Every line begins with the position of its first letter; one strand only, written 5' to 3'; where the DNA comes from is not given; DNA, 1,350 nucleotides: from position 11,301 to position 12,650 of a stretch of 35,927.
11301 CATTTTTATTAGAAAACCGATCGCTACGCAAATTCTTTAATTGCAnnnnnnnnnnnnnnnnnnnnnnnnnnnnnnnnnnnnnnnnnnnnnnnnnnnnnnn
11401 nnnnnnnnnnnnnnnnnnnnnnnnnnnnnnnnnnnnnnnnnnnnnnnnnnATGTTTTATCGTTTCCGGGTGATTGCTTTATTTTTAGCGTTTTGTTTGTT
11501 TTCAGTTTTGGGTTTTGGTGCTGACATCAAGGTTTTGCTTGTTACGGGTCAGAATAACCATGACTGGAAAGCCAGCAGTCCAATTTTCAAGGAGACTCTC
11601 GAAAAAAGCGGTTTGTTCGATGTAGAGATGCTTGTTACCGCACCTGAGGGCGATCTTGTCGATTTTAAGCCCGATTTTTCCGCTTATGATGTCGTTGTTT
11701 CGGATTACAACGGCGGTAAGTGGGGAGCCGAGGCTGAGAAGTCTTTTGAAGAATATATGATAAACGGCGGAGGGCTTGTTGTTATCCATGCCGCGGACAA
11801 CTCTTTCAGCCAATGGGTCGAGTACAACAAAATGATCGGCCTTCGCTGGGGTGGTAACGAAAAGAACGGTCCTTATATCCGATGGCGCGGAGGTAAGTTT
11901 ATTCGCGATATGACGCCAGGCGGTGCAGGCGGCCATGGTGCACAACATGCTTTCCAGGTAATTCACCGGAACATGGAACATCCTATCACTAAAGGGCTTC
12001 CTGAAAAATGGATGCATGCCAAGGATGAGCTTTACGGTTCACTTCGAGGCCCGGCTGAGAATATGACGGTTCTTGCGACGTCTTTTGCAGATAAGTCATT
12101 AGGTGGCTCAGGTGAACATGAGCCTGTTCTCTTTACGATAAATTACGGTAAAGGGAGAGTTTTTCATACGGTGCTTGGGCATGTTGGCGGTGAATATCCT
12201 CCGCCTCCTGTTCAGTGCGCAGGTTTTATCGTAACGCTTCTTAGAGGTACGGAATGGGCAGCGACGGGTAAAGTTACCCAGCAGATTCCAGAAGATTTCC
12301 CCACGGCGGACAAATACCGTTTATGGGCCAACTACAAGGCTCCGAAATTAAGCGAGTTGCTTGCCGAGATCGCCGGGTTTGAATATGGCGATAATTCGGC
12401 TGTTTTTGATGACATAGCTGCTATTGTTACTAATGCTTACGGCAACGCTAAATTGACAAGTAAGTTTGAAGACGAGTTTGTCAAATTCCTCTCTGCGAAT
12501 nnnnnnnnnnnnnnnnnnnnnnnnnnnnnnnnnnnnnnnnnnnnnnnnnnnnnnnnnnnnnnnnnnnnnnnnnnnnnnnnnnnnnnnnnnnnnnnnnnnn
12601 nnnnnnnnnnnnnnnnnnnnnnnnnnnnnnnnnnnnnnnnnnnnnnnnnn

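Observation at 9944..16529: Candidate secreted oxidative (keto-glycoside) cleavage module inside a glycan locus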

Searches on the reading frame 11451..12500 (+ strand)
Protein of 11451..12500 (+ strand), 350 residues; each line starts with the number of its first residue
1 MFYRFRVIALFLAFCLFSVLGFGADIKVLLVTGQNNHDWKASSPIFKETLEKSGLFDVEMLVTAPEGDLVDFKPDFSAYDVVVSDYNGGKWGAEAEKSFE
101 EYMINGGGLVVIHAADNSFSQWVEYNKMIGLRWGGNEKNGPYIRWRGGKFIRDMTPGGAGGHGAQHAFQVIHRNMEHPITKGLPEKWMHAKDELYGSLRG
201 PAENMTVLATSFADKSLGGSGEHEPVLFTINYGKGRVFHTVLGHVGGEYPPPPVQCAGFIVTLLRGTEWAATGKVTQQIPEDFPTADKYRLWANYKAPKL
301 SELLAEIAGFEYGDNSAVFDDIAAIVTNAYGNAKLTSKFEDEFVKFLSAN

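Call 31: search_solved_structures(query=window:11451-12500:+, max_evalue=0.01, show_alignments=1)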
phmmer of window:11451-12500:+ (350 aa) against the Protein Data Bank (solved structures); distinct sequences matched with E-value up to 0.01: 2.
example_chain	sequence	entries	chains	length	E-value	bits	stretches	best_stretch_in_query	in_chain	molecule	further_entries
4e5v_A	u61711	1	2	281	1.6e-92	313.6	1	26-290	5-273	Putative thua-like protein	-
4jqs_A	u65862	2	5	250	0.00049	22.5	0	79-130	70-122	hypothetical protein | Uncharacterized protein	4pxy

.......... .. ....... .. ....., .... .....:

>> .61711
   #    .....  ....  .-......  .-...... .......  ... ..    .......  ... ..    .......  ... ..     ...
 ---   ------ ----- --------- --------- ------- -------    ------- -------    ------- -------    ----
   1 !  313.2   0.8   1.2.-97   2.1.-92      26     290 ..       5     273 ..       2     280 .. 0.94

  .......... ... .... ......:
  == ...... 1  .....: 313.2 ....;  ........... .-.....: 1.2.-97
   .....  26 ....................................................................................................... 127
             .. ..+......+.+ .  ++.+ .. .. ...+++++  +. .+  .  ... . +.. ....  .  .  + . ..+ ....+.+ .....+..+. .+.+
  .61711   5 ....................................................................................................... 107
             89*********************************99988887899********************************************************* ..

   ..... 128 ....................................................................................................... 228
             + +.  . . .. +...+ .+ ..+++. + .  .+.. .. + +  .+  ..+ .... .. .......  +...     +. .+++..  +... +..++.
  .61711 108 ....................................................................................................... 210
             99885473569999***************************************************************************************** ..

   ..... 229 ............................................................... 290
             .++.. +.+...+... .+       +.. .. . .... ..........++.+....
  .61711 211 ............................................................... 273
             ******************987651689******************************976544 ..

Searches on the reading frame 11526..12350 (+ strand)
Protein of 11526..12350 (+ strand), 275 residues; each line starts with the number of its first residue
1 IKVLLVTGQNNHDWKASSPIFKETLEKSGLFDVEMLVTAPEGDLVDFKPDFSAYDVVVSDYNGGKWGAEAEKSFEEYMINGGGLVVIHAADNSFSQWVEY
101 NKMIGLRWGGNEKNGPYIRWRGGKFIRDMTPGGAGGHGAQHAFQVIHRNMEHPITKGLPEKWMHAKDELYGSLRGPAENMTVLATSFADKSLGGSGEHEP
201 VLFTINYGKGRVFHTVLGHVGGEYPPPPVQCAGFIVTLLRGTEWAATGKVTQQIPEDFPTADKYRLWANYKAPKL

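Call 36: search_dna_similar(query=window:11526-12350:+, collection=plasmids, mode=protein, max_rows=25, max_evalue=0.001)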
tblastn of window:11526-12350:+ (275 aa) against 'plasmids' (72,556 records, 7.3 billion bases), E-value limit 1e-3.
Records with a match: 25; places in all: 25; records where one place covers at least 80% of the query: 21.
Best place of each record, by identity: <60% 25.
By first word of the organism name: Novosphingobium 8; Parabacteroides 2; Runella 2; Catenovulum 2; Croceicoccus 2; Embleya 2; Arthrobacter 1; Chondrinema 1; Paenibacillus 1; Nonomuraea 1; and 3 more.
By predicted mobility (MOB-suite, as given by PLSDB): non-mobilizable 22; conjugative 2; mobilizable 1.
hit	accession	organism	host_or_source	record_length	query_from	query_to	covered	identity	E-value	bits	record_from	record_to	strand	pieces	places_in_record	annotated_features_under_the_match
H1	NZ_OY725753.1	Parabacteroides distasonis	-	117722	1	271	99%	52.0%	5e-82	275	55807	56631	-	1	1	ThuA domain-containing protein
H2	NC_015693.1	Runella slithyformis DSM 19594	fresh water lake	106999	1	260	95%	50.7%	3e-74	253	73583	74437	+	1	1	ThuA domain-containing protein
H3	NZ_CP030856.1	Runella rosea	Whole organism,fresh water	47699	1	262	95%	50.0%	2e-72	248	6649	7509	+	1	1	ThuA domain-containing protein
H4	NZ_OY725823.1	Parabacteroides distasonis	-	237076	1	273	99%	46.6%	1e-67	234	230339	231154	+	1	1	ThuA domain-containing protein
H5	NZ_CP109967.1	Catenovulum adriaticum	algae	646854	1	265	96%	46.3%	1e-65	228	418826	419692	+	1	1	ThuA domain-containing protein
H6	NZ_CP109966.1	Catenovulum adriaticum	algae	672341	1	258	94%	47.1%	1e-68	237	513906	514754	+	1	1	ThuA domain-containing protein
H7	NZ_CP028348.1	Novosphingobium sp. THN1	cell culture,surface water of Lake Taihu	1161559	1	260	93%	32.0%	2e-16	111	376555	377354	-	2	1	record has no annotation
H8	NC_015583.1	Novosphingobium sp. PP1Y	-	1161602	1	257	93%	29.9%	8e-24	107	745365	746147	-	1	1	none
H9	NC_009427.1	Novosphingobium aromaticivorans DSM 12444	-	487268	1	259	94%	29.5%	3e-17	89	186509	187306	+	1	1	ThuA domain-containing protein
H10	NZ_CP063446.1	Novosphingobium sp. ES2-1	mixed culture,activated sludge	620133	1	260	95%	28.9%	4e-18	91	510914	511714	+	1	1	ThuA domain-containing protein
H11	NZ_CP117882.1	Novosphingobium sp. KACC 22771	Single cell,soil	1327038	1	257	93%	28.7%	1e-19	96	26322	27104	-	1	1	none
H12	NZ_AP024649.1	Arthrobacter sp. StoSoilB13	-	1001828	1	261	95%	28.0%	3e-18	91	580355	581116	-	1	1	none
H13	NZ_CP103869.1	Novosphingobium humi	pure culture,soil biofilm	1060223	1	251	91%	28.6%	5e-18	91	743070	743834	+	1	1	none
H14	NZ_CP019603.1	Croceicoccus marinus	-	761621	1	262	95%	27.4%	6e-17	87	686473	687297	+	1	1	ThuA domain-containing protein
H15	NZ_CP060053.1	Croceicoccus marinus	prokaryote,marine sediment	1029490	1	262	95%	27.4%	6e-17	87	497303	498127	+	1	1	none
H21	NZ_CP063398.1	Rhizobium sp. SL42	Amphicarpaea bracteata,Whole ...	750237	8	246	87%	23.3%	2e-4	50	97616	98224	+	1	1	ThuA domain-containing protein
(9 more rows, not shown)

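Call 37: get_annotated_region(hit=H2, flank=7000)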
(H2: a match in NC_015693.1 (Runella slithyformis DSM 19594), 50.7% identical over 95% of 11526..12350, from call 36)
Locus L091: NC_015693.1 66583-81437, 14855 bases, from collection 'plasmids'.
description: Runella slithyformis DSM 19594 plasmid pRUNSL01, complete sequence
organism: Runella slithyformis DSM 19594 (NCBI taxid 761193)
taxonomy: Bacteria; Bacteroidota; Cytophagia; Cytophagales; Spirosomataceae; Runella; Runella slithyformis; Runella slithyformis DSM 19594
host: -; source: fresh water lake; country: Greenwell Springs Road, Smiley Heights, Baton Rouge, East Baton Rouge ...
typing (MOB-suite, as given by PLSDB): non-mobilizable; replicon rep_cluster_1344
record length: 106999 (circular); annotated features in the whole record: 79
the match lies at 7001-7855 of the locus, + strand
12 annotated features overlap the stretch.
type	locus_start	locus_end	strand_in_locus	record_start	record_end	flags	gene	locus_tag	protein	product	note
CDS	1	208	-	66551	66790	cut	-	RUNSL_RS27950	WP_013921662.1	hypothetical protein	-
CDS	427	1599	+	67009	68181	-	-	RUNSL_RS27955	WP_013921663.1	ATP-binding protein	-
CDS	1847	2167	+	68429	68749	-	-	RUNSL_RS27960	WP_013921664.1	hypothetical protein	-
CDS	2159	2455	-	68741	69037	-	-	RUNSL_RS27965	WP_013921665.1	hypothetical protein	-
CDS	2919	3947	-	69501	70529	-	-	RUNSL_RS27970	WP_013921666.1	LLM class flavin-dependent oxidoreductase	-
CDS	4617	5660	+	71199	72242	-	mnmH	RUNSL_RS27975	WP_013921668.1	tRNA 2-selenouridine(34) synthase MnmH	-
CDS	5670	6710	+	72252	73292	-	selD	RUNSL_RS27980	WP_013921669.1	selenide, water dikinase SelD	GO:0016260 - selenocysteine biosynthetic process [Evidence IEA]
CDS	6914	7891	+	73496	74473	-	-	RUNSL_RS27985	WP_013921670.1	ThuA domain-containing protein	-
CDS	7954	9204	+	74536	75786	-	-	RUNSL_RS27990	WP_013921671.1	SGNH/GDSL hydrolase family protein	-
CDS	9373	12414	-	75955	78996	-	-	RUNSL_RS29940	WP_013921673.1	PAS domain S-box protein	-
CDS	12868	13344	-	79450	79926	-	-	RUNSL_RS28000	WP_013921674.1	hypothetical protein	-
CDS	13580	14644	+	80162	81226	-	-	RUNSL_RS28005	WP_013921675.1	methyltransferase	-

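Call 38: get_annotated_region(hit=H21, flank=6000)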
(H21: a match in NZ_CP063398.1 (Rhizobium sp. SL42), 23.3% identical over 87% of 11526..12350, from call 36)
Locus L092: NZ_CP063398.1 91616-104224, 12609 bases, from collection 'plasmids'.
description: Rhizobium sp. SL42 plasmid unnamed1, complete sequence
organism: Rhizobium sp. SL42 (NCBI taxid 2806346)
taxonomy: Bacteria; Pseudomonadota; Alphaproteobacteria; Hyphomicrobiales; Rhizobiaceae; Rhizobium; Rhizobium sp. SL42
host: -; source: Amphicarpaea bracteata,Whole organism,root nodules; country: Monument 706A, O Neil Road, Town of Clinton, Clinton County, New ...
typing (MOB-suite, as given by PLSDB): non-mobilizable
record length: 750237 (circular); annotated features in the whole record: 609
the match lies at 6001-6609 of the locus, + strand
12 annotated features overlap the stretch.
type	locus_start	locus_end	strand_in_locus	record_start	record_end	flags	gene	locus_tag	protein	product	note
CDS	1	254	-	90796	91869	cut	ugpC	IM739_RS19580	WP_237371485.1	sn-glycerol-3-phosphate ABC transporter ATP-binding protein UgpC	-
CDS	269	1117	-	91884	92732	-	-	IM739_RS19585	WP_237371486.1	carbohydrate ABC transporter permease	GO:0008643 - carbohydrate transport [Evidence IEA]; GO:0055085 - transmembrane transport [Evidence IEA]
CDS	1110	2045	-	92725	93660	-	-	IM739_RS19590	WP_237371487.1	sugar ABC transporter permease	-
CDS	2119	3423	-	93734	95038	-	-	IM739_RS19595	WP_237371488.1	ABC transporter substrate-binding protein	-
CDS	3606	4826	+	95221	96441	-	-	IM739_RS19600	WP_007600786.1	ROK family transcriptional regulator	GO:0006355 - regulation of DNA-templated transcription [Evidence IEA]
CDS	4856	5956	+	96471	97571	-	-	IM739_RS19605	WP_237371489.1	Gfo/Idh/MocA family oxidoreductase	-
CDS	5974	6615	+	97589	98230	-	-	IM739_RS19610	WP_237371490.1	ThuA domain-containing protein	-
CDS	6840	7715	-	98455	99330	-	-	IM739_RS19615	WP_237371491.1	DMT family transporter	GO:0055085 - transmembrane transport [Evidence IEA]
CDS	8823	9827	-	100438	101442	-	-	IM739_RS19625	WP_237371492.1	TRAP transporter substrate-binding protein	-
CDS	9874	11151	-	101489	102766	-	-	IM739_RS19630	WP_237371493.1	TRAP transporter large permease subunit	GO:0015740 - C4-dicarboxylate transport [Evidence IEA]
CDS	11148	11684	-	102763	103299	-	-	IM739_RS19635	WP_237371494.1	TRAP transporter small permease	-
CDS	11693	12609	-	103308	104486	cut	-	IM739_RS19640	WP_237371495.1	fumarylacetoacetate hydrolase family protein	-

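Call 39: get_annotated_region(hit=H5, flank=7000)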
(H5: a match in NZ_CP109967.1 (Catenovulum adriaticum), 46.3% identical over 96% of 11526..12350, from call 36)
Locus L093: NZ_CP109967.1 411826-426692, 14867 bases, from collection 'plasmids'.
description: Catenovulum adriaticum strain TS8 plasmid pCadTS8_2, complete sequence
organism: Catenovulum adriaticum (NCBI taxid 2984846)
taxonomy: Bacteria; Pseudomonadota; Gammaproteobacteria; Alteromonadales; Alteromonadaceae; Catenovulum; Catenovulum adriaticum
host: -; source: algae; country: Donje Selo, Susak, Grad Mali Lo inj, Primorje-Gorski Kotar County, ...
typing (MOB-suite, as given by PLSDB): non-mobilizable
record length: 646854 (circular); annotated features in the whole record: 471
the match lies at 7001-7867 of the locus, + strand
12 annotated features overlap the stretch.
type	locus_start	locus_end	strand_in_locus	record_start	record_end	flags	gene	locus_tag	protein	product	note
CDS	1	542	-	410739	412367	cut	-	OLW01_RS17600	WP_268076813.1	sulfatase-like hydrolase/transferase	-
CDS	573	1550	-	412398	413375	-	-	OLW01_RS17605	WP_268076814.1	family 16 glycosylhydrolase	GO:0005975 - carbohydrate metabolic process [Evidence IEA]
CDS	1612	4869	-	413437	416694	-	-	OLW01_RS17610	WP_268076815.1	glycoside hydrolase family 2 TIM barrel-domain containing protein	GO:0005975 - carbohydrate metabolic process [Evidence IEA]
CDS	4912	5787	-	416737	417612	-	-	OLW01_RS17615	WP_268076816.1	family 16 glycosylhydrolase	GO:0005975 - carbohydrate metabolic process [Evidence IEA]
CDS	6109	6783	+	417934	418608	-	-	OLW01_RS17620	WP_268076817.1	putative glycoside hydrolase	-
CDS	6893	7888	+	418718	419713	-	-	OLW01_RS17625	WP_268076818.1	ThuA domain-containing protein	-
CDS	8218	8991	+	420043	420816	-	-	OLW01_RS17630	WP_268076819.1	IclR family transcriptional regulator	GO:0006355 - regulation of DNA-templated transcription [Evidence IEA]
CDS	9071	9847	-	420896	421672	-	-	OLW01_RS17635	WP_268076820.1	fumarylacetoacetate hydrolase family protein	-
CDS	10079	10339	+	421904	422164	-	-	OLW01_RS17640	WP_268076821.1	DUF3862 domain-containing protein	-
CDS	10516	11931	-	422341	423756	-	-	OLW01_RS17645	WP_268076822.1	hypothetical protein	-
CDS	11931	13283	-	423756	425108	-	-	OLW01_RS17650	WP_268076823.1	c-type cytochrome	-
CDS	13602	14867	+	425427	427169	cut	ycaO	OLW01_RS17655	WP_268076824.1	30S ribosomal protein S12 methylthiotransferase accessory factor YcaO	-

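Call 71: get_annotated_region(hit=H1, flank=9000)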
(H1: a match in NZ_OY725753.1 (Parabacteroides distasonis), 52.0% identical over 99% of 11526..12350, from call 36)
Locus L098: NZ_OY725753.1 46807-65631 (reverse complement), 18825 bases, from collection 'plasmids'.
description: Parabacteroides distasonis strain Parabacteroides distasonis TSDC17.2-1.1 plasmid 8, complete sequence
organism: Parabacteroides distasonis (NCBI taxid 823)
taxonomy: Bacteria; Bacteroidota; Bacteroidia; Bacteroidales; Tannerellaceae; Parabacteroides; Parabacteroides distasonis
host: -; source: -; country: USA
typing (MOB-suite, as given by PLSDB): non-mobilizable
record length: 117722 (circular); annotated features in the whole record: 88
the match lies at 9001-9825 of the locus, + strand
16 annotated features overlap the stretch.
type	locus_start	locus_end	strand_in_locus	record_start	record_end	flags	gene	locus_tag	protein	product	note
CDS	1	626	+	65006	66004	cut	-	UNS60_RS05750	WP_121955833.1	isoaspartyl peptidase/L-asparaginase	-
CDS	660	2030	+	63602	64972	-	radA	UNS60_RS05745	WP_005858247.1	DNA repair protein RadA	GO:0006281 - DNA repair [Evidence IEA]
CDS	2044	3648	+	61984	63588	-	-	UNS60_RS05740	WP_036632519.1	FAD-dependent protein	-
CDS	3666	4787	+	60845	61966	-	-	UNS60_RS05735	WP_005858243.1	glycoside hydrolase family 43 protein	-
CDS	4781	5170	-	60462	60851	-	-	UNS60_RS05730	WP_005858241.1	hypothetical protein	-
CDS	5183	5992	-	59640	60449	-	-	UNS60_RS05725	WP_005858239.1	peptidylprolyl isomerase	GO:0006457 - protein folding [Evidence IEA]; GO:0000413 - protein peptidyl-prolyl isomerization [Evidence IEA]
CDS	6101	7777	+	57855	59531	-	-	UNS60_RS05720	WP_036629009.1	putative transporter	GO:0006813 - potassium ion transport [Evidence IEA]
CDS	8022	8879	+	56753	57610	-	-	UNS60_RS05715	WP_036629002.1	ROK family protein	-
CDS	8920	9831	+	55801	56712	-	-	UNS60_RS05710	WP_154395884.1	ThuA domain-containing protein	-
CDS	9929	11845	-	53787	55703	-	-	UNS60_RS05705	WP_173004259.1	ATP-dependent DNA helicase RecQ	GO:0006281 - DNA repair [Evidence IEA]; GO:0006260 - DNA replication [Evidence IEA]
CDS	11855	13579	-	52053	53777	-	recJ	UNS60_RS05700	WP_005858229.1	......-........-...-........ exonuclease RecJ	GO:0006310 - DNA recombination [Evidence IEA]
CDS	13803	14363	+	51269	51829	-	-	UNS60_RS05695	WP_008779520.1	L-threonylcarbamoyladenylate synthase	GO:0006400 - tRNA modification [Evidence IEA]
CDS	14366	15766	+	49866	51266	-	-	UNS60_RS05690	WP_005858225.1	sugar transferase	-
CDS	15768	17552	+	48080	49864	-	-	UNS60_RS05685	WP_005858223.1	chloride channel protein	-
CDS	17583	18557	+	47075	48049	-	fmt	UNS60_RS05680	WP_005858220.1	methionyl-tRNA formyltransferase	GO:0006431 - methionyl-tRNA aminoacylation [Evidence IEA]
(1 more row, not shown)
